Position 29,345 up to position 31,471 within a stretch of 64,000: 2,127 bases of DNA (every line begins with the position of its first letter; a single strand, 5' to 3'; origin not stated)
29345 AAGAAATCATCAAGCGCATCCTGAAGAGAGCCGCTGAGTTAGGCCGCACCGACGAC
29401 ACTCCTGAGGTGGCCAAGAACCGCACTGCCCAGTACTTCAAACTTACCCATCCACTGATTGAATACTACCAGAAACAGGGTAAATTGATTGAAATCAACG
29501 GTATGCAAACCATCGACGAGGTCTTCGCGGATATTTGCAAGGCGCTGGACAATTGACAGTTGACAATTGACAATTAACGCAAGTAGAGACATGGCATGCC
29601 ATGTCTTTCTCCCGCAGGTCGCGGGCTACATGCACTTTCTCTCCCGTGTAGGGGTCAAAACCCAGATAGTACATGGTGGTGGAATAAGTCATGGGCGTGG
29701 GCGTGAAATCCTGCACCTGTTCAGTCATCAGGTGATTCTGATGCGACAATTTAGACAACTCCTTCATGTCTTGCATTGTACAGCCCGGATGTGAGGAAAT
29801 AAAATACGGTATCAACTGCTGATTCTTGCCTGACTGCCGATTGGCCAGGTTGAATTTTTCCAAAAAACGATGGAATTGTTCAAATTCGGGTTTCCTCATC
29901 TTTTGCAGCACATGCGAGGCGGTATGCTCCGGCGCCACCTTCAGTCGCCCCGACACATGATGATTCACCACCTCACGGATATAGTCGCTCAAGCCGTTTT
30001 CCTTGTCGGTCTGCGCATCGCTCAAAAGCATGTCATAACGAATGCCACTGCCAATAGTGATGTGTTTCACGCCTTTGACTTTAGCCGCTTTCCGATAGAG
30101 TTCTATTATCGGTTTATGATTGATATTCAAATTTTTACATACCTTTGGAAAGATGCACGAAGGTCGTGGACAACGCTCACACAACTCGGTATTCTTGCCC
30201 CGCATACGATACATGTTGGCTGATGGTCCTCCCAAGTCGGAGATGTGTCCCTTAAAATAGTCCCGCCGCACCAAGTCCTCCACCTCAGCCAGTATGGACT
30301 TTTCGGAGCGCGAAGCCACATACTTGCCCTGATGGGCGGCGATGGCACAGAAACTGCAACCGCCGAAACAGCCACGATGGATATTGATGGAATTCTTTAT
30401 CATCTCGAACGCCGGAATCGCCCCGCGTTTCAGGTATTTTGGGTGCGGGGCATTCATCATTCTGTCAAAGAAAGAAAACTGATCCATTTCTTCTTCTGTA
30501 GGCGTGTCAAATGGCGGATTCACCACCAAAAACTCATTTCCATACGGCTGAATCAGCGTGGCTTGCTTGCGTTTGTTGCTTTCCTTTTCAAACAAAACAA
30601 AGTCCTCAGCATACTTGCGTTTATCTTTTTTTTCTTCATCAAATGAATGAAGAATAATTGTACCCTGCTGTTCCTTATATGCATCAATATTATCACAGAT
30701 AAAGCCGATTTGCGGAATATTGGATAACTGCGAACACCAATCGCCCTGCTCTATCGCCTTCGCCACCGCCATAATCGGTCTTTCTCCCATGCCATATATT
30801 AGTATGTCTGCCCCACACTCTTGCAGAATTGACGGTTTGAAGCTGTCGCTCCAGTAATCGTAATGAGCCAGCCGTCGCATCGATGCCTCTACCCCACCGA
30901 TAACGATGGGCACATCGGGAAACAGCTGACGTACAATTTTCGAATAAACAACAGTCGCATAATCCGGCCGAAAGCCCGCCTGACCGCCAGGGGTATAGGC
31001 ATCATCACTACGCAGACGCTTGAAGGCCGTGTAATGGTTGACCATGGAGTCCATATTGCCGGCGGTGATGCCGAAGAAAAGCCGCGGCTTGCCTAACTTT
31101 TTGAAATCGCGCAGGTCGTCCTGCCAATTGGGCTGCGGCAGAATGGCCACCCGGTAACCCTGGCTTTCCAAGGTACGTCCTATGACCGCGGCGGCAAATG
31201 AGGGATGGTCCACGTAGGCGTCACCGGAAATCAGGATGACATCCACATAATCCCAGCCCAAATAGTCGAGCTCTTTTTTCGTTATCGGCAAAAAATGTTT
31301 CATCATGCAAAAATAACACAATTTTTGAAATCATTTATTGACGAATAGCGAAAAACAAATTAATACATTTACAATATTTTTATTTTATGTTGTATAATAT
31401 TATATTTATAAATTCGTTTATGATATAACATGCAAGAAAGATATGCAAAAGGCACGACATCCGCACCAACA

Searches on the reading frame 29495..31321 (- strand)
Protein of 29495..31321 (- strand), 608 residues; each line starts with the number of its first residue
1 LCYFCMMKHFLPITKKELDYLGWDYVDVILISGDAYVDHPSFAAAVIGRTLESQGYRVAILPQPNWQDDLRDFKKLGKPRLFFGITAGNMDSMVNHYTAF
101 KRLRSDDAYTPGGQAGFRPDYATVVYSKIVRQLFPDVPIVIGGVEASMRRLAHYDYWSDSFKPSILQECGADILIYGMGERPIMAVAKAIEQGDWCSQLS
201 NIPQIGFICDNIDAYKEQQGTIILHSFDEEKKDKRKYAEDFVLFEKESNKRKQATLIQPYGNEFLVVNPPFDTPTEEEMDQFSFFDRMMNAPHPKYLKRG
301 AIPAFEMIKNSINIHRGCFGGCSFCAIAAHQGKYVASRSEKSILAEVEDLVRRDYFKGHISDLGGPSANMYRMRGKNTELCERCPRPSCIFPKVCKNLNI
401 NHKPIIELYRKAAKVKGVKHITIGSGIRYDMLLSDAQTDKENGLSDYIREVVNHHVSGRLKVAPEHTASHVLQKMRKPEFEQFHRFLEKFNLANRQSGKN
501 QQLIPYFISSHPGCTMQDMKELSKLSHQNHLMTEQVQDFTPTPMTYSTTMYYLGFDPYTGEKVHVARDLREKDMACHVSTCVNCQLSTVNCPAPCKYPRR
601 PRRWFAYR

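Call 26: search_protein_families(library=pfam, proteins=[window:29495-31321:-], max_evalue=0.01)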
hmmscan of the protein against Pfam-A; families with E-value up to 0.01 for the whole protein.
window:29495-31321:- (608 aa): 4 families
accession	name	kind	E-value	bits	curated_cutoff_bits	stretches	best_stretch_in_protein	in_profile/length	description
PF08497.15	Radical_SAM_N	-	6.7e-123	410.2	25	1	10-311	1-301/301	Radical SAM N-terminal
PF04055.27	Radical_SAM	-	5e-10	40.2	29.5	1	312-521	1-161/166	Radical SAM superfamily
PF11842.13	DUF3362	-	4.3e-08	33.9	27.6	1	534-574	1-46/151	Domain of unknown function (DUF3362)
PF02310.24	B12-binding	-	0.00069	19.9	32.1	0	33-104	6-72/121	B12 binding domain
